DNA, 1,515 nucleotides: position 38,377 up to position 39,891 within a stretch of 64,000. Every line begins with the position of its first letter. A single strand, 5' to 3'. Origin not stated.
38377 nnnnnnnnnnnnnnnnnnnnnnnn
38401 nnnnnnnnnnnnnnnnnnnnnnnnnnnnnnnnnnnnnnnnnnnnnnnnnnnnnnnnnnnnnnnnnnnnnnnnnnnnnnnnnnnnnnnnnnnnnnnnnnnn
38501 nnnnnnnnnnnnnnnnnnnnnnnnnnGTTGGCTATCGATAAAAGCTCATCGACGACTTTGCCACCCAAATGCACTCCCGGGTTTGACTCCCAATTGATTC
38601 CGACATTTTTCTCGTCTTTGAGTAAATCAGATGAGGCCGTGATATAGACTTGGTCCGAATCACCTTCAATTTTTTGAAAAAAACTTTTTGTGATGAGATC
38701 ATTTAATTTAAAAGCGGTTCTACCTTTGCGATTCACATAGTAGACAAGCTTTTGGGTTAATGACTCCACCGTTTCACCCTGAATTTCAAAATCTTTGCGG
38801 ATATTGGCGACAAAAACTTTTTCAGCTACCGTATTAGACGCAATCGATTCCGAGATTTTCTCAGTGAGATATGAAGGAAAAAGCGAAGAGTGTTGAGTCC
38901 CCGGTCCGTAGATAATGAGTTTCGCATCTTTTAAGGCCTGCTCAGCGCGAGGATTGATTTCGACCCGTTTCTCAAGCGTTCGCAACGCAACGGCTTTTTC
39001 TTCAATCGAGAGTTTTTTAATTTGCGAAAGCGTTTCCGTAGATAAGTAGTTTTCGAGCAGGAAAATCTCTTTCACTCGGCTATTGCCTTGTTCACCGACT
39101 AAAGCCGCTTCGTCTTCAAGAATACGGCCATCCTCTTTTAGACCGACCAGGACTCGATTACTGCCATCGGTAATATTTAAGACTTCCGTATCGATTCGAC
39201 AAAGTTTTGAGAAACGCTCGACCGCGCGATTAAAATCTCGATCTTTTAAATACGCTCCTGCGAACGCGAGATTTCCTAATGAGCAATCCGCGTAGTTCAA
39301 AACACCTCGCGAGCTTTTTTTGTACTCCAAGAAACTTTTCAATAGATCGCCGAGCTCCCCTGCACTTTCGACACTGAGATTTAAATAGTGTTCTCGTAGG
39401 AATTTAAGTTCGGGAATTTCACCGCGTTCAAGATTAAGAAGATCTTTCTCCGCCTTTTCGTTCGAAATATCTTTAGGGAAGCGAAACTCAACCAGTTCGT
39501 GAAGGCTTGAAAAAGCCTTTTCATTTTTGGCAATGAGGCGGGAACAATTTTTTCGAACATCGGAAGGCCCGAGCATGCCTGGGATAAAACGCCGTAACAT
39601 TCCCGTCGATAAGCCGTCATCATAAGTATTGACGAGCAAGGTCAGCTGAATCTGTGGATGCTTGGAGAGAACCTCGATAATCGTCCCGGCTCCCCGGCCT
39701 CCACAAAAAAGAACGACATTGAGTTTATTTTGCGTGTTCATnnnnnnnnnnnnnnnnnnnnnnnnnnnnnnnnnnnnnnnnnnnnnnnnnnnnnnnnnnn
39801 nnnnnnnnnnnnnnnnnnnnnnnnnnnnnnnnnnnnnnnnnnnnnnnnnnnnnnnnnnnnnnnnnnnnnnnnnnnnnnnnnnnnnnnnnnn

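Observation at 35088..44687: Coupled glycan operon centred on a YvcK/CofD-like::GT2 fusion, with nucleotidyltransferase, HAD, methyltransferase, gmd and an organophosphate transporter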

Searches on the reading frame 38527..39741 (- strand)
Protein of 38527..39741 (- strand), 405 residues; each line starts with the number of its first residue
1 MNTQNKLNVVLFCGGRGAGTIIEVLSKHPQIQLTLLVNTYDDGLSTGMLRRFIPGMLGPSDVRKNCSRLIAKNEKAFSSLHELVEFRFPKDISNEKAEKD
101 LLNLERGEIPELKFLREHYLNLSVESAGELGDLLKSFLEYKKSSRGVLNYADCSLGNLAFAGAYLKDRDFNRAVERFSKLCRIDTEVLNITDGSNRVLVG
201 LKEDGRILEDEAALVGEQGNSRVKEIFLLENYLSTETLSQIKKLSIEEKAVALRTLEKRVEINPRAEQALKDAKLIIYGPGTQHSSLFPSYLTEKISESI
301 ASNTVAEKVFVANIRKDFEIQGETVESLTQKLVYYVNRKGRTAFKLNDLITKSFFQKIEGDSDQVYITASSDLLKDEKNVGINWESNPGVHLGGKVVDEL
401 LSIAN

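Call 43: search_protein_representatives(protein=window:38527-39741:-)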
Query: 405 residues. Proteins with E-value up to 0.001 (for the whole library): 2060; up to 1e-10: 830; up to 1e-30: 322. The best 150 are listed.
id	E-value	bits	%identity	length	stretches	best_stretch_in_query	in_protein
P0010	3.8e-107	374.9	48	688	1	5-405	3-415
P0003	1.6e-106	372.8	46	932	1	5-405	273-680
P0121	3.7e-106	371.6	48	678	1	5-403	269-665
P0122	6.5e-102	357.7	46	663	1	5-405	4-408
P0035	2.4e-101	355.8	49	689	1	5-405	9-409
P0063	5.9e-101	354.5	46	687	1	3-403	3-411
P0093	4.4e-98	345.1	47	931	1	2-403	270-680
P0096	5.8e-95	334.8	43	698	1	10-405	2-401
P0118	5.6e-93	328.3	44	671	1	5-404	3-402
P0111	4.8e-92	325.2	44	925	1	5-405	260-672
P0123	8.6e-92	324.4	42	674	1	7-404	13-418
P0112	4.1e-91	322.1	42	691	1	6-405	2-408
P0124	9.6e-90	317.6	46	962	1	5-403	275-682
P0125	5.2e-89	315.2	44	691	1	6-402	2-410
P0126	1.0e-88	314.3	43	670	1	2-404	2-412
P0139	1.5e-77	277.5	39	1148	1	1-403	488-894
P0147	3.9e-73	263.0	39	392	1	6-398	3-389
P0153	1.5e-71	257.7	42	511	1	7-402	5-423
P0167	5.5e-66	239.4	40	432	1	7-401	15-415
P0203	3.0e-59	217.3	38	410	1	8-400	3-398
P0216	1.8e-57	211.4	39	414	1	8-338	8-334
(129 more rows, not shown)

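Call 44: search_protein_families(library=pfam, proteins=[P0139, P0121, P0153, P0147, P0167, P0124], max_evalue=0.0001)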
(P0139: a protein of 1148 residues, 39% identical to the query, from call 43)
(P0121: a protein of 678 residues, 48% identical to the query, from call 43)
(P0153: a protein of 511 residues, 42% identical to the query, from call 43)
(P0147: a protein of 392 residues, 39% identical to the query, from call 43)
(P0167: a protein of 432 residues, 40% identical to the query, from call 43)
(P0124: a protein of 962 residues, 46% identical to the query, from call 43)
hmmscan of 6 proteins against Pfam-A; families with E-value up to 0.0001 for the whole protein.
P0139 (1148 aa): 9 families
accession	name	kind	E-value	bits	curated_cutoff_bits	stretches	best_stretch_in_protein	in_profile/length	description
PF13419.12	HAD_2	-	5.1e-39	134.7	23.8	1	11-190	1-178/178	Haloacid dehalogenase-like hydrolase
PF00702.32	Hydrolase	-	7.9e-35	121.4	26.4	1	9-183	2-190/191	haloacid dehalogenase-like hydrolase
PF01933.23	CofD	-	1.3e-34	120.2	30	1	496-873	1-273/290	2-phospho-L-lactate transferase CofD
PF00535.33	Glycos_transf_2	-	2.8e-33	115.6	23.3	1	911-1033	1-123/168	Glycosyl transferase family 2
PF12804.13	NTP_transf_3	-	2.4e-16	60.7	27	1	248-359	1-106/160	MobA-like NTP transferase domain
PF00483.29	NTP_transferase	-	2.4e-11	44.1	21.2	1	248-383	2-142/245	Nucleotidyl transferase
PF10111.15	Glyco_tranf_2_2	-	1.3e-07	31.9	27.3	1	912-1011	2-104/276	Glycosyltransferase like family 2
PF13641.12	Glyco_tranf_2_3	-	1.4e-07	32.2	27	1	910-1013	3-111/230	Glycosyltransferase like family 2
PF01128.25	IspD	-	5.2e-06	26.8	27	1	248-308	3-65/221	2-C-methyl-D-erythritol 4-phosphate cytidylyltransferase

P0121 (678 aa): 4 families
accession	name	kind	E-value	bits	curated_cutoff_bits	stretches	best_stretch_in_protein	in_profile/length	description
PF01933.23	CofD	-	2.1e-26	93.2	30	1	273-592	1-237/290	2-phospho-L-lactate transferase CofD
PF12804.13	NTP_transf_3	-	7.4e-13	49.4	27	1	25-154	1-123/160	MobA-like NTP transferase domain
PF00483.29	NTP_transferase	-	5.4e-08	33.1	21.2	1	25-145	2-128/245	Nucleotidyl transferase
PF01128.25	IspD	-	3.9e-06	27.2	27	1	25-85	3-65/221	2-C-methyl-D-erythritol 4-phosphate cytidylyltransferase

P0153 (511 aa): 2 families
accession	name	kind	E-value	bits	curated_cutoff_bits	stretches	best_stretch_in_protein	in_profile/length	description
PF01933.23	CofD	-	1.1e-24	87.6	30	1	7-366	1-255/290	2-phospho-L-lactate transferase CofD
PF00535.33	Glycos_transf_2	-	2.3e-10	41.1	23.3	1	442-508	1-67/168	Glycosyl transferase family 2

P0147 (392 aa): 1 family
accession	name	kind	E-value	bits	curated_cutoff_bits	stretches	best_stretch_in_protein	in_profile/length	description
PF01933.23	CofD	-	8.8e-29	101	30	1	6-345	1-252/290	2-phospho-L-lactate transferase CofD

P0167 (432 aa): 1 family
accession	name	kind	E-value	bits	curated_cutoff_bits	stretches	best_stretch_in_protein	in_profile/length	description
PF01933.23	CofD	-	7.2e-23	81.6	30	1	17-367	1-252/290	2-phospho-L-lactate transferase CofD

P0124 (962 aa): 5 families
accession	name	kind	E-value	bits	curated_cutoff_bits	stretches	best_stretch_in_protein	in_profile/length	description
PF01933.23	CofD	-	3.3e-26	92.6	30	1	279-600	1-228/290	2-phospho-L-lactate transferase CofD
PF00535.33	Glycos_transf_2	-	8.7e-25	88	23.3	1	699-817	1-119/168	Glycosyl transferase family 2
PF12804.13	NTP_transf_3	-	3.5e-13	50.5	27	1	24-136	1-109/160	MobA-like NTP transferase domain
PF01128.25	IspD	-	6.8e-09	36.2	27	1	24-149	3-129/221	2-C-methyl-D-erythritol 4-phosphate cytidylyltransferase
PF13641.12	Glyco_tranf_2_3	-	1.8e-05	25.3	27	0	697-809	2-119/230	Glycosyltransferase like family 2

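Call 47: search_solved_structures(query=A2, max_evalue=10, show_alignments=1)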
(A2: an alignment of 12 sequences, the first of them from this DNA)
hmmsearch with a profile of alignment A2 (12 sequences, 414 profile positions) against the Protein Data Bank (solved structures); distinct sequences matched with E-value up to 10: 6.
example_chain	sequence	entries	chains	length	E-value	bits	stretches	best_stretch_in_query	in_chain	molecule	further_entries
2ppv_A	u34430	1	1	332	3.8e-23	85.4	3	5-92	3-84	Uncharacterized protein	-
2hzb_A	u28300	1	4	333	7.7e-23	84.4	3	273-323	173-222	Hypothetical UPF0052 protein BH3568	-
2o2z_A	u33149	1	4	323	1.7e-22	83.3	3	273-323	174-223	hypothetical protein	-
2q7x_A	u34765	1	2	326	3.6e-16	62.5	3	8-91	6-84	UPF0052 protein SP_1565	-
2p0y_A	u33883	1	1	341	5.1e-15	58.7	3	4-71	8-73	Hypothetical protein lp_0780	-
3c3d_A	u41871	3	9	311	0.29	13.4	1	10-48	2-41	2-phospho-L-lactate transferase | LPPG:FO 2-phospho-L-lactate transferase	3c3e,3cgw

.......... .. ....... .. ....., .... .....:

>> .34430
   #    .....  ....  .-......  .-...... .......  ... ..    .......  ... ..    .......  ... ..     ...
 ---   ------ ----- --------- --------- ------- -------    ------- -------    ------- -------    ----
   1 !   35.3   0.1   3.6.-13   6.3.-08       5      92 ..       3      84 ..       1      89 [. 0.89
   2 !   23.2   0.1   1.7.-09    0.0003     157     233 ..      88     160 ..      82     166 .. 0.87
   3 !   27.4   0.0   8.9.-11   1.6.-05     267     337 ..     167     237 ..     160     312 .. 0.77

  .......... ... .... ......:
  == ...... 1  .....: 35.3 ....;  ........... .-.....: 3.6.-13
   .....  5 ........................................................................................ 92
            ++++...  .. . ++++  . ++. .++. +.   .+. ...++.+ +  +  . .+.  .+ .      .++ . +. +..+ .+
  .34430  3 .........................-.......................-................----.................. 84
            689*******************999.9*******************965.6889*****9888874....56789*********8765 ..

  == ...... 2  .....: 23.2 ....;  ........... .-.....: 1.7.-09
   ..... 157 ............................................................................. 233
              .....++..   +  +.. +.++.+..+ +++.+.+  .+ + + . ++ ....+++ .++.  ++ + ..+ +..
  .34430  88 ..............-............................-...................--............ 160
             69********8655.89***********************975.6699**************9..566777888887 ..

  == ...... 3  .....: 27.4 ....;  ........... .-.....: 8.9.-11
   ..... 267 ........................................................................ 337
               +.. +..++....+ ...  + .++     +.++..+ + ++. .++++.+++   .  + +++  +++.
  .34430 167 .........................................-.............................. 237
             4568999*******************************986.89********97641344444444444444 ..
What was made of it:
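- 38527..39741 (-): N-terminal YvcK/UPF0052-like (CofD-superfamily) domain of the fusion protein, residues 1 to about 405. It carries helical insertions of about 80 and 30 residues relative to YvcK. Profile search gives 58-85 bits to YvcK structures and 13 bits to CofD 3c3d (call 47).
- On CofD (LPPG:FO 2-phospho-L-lactate transferase): The profile of the N-domain scores 13.4 bits (E 0.29) against M. mazei CofD 3c3d, and only over the N-terminal glycine loop (call 47).
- CofD proper is only a remote relative (call 47).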

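Call 59: search_dna_similar(query=window:38527-39741:-, collection=plasmids, mode=protein, max_evalue=1e-10, max_rows=15)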
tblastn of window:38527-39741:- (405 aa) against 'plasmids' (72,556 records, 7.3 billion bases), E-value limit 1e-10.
Records with a match: 4; places in all: 4; records where one place covers at least 80% of the query: 2.
Best place of each record, by identity: <60% 4.
By first word of the organism name: Acaryochloris 1; Shinella 1; Sinorhizobium 1; Catenovulum 1.
By predicted mobility (MOB-suite, as given by PLSDB): conjugative 2; non-mobilizable 2.
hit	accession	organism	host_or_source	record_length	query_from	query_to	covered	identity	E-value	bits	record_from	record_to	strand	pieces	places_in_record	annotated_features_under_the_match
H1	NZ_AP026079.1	Acaryochloris marina MBIC10699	cell culture,Ascidian, Diplosoma similis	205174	1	337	83%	25.6%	4e-15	85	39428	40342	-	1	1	2-phospho-L-lactate transferase CofD family protein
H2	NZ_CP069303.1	Shinella sp. PSBB067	monoisolate,Minnesota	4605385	8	322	78%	25.8%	6e-13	78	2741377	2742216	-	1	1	none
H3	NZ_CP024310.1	Sinorhizobium fredii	Phaseolus vulgaris,cell culture,plant ...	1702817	8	328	79%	24.8%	4e-12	76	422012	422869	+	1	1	record has no annotation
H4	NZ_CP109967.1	Catenovulum adriaticum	algae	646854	9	336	81%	21.7%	3e-12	76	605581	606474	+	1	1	GAK system CofD-like protein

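Call 60: get_annotated_region(hit=H1, flank=7000)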
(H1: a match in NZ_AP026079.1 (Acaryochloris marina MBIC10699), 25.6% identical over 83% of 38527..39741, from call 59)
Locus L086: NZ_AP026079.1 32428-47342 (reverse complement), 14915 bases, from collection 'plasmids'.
description: Acaryochloris marina MBIC10699 plasmid pREC4, complete sequence
organism: Acaryochloris marina MBIC10699 (NCBI taxid 2954813)
taxonomy: Bacteria; Cyanobacteriota; Cyanophyceae; Acaryochloridales; Acaryochloridaceae; Acaryochloris; Acaryochloris marina; Acaryochloris marina MBIC10699
host: -; source: cell culture,Ascidian, Diplosoma similis; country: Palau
typing (MOB-suite, as given by PLSDB): conjugative; relaxase MOBF; mating-pair formation MPF_T
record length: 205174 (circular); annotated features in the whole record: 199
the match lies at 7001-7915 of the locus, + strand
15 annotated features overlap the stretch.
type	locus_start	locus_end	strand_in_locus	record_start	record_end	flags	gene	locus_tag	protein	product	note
CDS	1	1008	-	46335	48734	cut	-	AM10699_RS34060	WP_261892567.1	hypothetical protein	-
CDS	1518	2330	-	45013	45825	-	-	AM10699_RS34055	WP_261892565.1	protein phosphatase 2C domain-containing protein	-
CDS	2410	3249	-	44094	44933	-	-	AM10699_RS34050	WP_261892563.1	vWA domain-containing protein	-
CDS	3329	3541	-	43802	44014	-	-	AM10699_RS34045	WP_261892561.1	hypothetical protein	-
CDS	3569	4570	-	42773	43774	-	-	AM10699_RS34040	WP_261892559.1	collagen-like protein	-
CDS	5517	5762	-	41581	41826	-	-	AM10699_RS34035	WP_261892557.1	hypothetical protein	-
CDS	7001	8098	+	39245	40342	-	-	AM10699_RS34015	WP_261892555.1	2-phospho-L-lactate transferase CofD family protein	-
CDS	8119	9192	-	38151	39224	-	-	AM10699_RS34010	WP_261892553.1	nucleotide-binding protein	-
CDS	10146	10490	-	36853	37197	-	-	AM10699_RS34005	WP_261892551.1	hypothetical protein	-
CDS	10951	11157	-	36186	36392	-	-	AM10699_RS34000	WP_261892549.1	NAD(P)-binding protein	-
CDS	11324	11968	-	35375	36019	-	-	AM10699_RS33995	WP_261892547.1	hypothetical protein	-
CDS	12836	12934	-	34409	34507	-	-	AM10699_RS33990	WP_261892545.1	integrase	-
CDS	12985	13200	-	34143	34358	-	-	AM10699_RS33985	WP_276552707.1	CU044_2847 family protein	-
CDS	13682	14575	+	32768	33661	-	-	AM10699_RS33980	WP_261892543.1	AraC family transcriptional regulator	-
CDS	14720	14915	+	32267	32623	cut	-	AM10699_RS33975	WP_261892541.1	hypothetical protein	-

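Call 61: get_annotated_region(hit=H4, flank=6000)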
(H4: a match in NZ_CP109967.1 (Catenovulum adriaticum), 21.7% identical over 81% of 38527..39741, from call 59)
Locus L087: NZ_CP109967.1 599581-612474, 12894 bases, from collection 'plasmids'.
description: Catenovulum adriaticum strain TS8 plasmid pCadTS8_2, complete sequence
organism: Catenovulum adriaticum (NCBI taxid 2984846)
taxonomy: Bacteria; Pseudomonadota; Gammaproteobacteria; Alteromonadales; Alteromonadaceae; Catenovulum; Catenovulum adriaticum
host: -; source: algae; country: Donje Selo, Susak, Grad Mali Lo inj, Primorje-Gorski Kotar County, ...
typing (MOB-suite, as given by PLSDB): non-mobilizable
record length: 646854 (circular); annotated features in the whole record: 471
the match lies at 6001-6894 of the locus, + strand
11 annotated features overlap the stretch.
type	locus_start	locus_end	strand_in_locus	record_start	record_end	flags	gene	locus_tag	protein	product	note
CDS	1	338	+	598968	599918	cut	-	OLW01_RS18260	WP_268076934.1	acetoacetate decarboxylase family protein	-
CDS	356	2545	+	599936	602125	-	-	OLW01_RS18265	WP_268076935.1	NAD(P)-binding protein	-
CDS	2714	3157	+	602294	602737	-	msrB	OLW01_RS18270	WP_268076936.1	peptide-methionine (R)-S-oxide reductase MsrB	GO:0030091 - protein repair [Evidence IEA]; GO:0006979 - response to oxidative stress [Evidence IEA]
CDS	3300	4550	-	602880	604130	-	-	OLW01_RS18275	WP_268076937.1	glutamate-5-semialdehyde dehydrogenase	GO:0006561 - proline biosynthetic process [Evidence IEA]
CDS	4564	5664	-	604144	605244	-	proB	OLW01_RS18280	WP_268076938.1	glutamate 5-kinase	GO:0006561 - proline biosynthetic process [Evidence IEA]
CDS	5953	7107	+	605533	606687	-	-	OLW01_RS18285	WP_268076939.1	GAK system CofD-like protein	-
CDS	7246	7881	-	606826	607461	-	-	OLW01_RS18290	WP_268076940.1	response regulator transcription factor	GO:0000160 - phosphorelay signal transduction system [Evidence IEA]; GO:0006355 - regulation of DNA-templated ...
CDS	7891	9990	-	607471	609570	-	-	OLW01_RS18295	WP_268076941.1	histidine kinase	GO:0000160 - phosphorelay signal transduction system [Evidence IEA]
CDS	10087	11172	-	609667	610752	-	-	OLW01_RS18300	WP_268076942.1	glycoside hydrolase family protein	-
CDS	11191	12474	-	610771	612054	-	-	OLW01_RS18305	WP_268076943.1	MFS transporter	GO:0055085 - transmembrane transport [Evidence IEA]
CDS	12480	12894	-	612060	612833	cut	-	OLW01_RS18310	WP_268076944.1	SDR family oxidoreductase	-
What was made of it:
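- On GAK-system CofD-like protein (TIGR04357): A true GAK member on a plasmid has an unrelated context (call 61).
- Tried and rejected: Only relatives at about 25% identity turned up, in unrelated contexts (calls 59-61).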

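Call 62: find_encoding_contigs(protein=P0139, flank=8000, max_places=2)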
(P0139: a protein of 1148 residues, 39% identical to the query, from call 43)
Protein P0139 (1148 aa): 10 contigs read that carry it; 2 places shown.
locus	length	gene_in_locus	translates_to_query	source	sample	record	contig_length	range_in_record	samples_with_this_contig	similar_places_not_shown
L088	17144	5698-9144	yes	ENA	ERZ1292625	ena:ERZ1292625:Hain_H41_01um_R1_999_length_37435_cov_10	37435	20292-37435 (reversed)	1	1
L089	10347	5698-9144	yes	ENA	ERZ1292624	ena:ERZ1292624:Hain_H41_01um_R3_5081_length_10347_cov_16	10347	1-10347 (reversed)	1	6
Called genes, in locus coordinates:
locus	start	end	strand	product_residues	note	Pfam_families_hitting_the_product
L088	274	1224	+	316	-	PF00535:Glycos_transf_2, PF10111:Glyco_tranf_2_2, PF13506:Glyco_transf_21, PF13641:Glyco_tranf_2_3, PF13632:Glyco_trans_2_3 (weak)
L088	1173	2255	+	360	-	PF04055:Radical_SAM, PF13353:Fer4_12 (weak), PF13186:SPASM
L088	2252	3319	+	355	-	PF13353:Fer4_12 (weak), PF04055:Radical_SAM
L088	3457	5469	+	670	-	-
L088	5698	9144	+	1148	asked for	PF00702:Hydrolase, PF13419:HAD_2, PF00483:NTP_transferase, PF01128:IspD (weak), PF12804:NTP_transf_3, PF01933:CofD, PF00535:Glycos_transf_2, PF10111:Glyco_tranf_2_2 (weak), +1 more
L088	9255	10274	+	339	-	PF01073:3Beta_HSD, PF01370:Epimerase, PF02719:Polysacc_synt_2, PF04321:RmlD_sub_bind, PF13460:NAD_binding_10 (weak), PF16363:GDP_Man_Dehyd, PF07993:NAD_binding_4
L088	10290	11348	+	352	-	-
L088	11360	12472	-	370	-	PF13439:Glyco_transf_4, PF13579:Glyco_trans_4_4, PF00534:Glycos_transf_1, PF13692:Glyco_trans_1_4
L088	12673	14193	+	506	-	PF02310:B12-binding, PF04055:Radical_SAM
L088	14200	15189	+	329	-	PF02353:CMAS (weak), PF13489:Methyltransf_23, PF07021:MetW, PF08241:Methyltransf_11, PF08242:Methyltransf_12, PF13649:Methyltransf_25, PF13847:Methyltransf_31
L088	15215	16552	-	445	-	PF00571:CBS (faint), PF05368:NmrA, PF01073:3Beta_HSD, PF01370:Epimerase, PF02719:Polysacc_synt_2, PF04321:RmlD_sub_bind, PF13460:NAD_binding_10, PF16363:GDP_Man_Dehyd, +1 more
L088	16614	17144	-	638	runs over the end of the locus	PF01209:Ubie_methyltran, PF13489:Methyltransf_23, PF13847:Methyltransf_31, PF08241:Methyltransf_11, PF08242:Methyltransf_12, PF13649:Methyltransf_25, PF00155:Aminotran_1_2, PF01041:DegT_DnrJ_EryC1, +1 more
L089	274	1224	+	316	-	PF00535:Glycos_transf_2, PF10111:Glyco_tranf_2_2, PF13506:Glyco_transf_21, PF13641:Glyco_tranf_2_3, PF13632:Glyco_trans_2_3 (weak)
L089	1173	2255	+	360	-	PF04055:Radical_SAM, PF13353:Fer4_12 (weak), PF13186:SPASM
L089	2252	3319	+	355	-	PF13353:Fer4_12 (weak), PF04055:Radical_SAM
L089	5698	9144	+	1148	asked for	PF00702:Hydrolase, PF13419:HAD_2, PF00483:NTP_transferase, PF01128:IspD (weak), PF12804:NTP_transf_3, PF01933:CofD, PF00535:Glycos_transf_2, PF10111:Glyco_tranf_2_2 (weak), +1 more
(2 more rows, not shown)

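Call 63: find_encoding_contigs(protein=P0147, flank=6000, max_places=2)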
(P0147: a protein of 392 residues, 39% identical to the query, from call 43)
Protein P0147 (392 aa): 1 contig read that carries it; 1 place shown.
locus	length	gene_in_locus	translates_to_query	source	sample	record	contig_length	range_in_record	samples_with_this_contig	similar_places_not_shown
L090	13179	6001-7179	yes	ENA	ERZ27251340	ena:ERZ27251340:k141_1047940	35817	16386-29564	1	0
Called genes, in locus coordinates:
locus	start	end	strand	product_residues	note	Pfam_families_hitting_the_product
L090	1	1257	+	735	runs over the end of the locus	-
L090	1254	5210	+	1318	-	PF22524:WHD_Nlrc4 (faint), PF06739:SBBP (weak)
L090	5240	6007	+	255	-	PF00483:NTP_transferase (weak), PF01128:IspD, PF12804:NTP_transf_3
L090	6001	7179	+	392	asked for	PF01933:CofD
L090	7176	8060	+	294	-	PF20508:DUF6734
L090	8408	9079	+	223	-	PF00702:Hydrolase, PF12710:HAD, PF13419:HAD_2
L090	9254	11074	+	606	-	PF19268:CIS_TMP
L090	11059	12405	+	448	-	PF00004:AAA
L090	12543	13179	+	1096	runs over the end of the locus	PF13699:eCIS_core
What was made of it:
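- NTase, CofD-like and HAD persist together without any GT2 in L090 (call 63).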

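Call 64: find_encoding_contigs(protein=P0167, flank=6000, max_places=1)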
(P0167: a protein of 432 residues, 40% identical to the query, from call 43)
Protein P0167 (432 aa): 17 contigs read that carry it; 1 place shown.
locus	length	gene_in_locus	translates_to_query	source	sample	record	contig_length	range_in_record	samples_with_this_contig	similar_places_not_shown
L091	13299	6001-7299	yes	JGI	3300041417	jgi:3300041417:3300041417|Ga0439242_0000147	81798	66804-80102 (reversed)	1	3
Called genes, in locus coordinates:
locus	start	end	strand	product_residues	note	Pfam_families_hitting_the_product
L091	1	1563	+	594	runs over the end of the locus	PF01935:DUF87 (weak), PF10412:TrwB_AAD_bind (faint), PF02534:T4SS-DNA_transf, PF12696:TraG-D_C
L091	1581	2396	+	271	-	-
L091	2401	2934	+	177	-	-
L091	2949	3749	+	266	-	-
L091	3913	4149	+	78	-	-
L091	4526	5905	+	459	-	-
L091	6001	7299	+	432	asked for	PF01933:CofD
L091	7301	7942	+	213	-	PF00702:Hydrolase, PF12710:HAD, PF13419:HAD_2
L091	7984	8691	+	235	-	-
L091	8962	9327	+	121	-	-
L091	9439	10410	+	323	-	PF22548:AEP-TOTE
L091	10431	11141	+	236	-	-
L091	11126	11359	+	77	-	-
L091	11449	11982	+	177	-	-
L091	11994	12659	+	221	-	PF12637:TSCPD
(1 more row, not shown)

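Call 65: find_encoding_contigs(protein=P0203, flank=6000, max_places=1)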
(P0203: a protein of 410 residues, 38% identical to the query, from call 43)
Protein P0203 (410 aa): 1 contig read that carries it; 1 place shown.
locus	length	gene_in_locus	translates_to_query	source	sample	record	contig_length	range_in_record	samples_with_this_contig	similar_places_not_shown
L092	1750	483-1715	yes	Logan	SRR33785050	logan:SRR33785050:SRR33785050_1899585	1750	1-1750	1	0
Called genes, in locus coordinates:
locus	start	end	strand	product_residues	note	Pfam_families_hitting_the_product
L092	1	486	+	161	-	?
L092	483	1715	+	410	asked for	PF01933:CofD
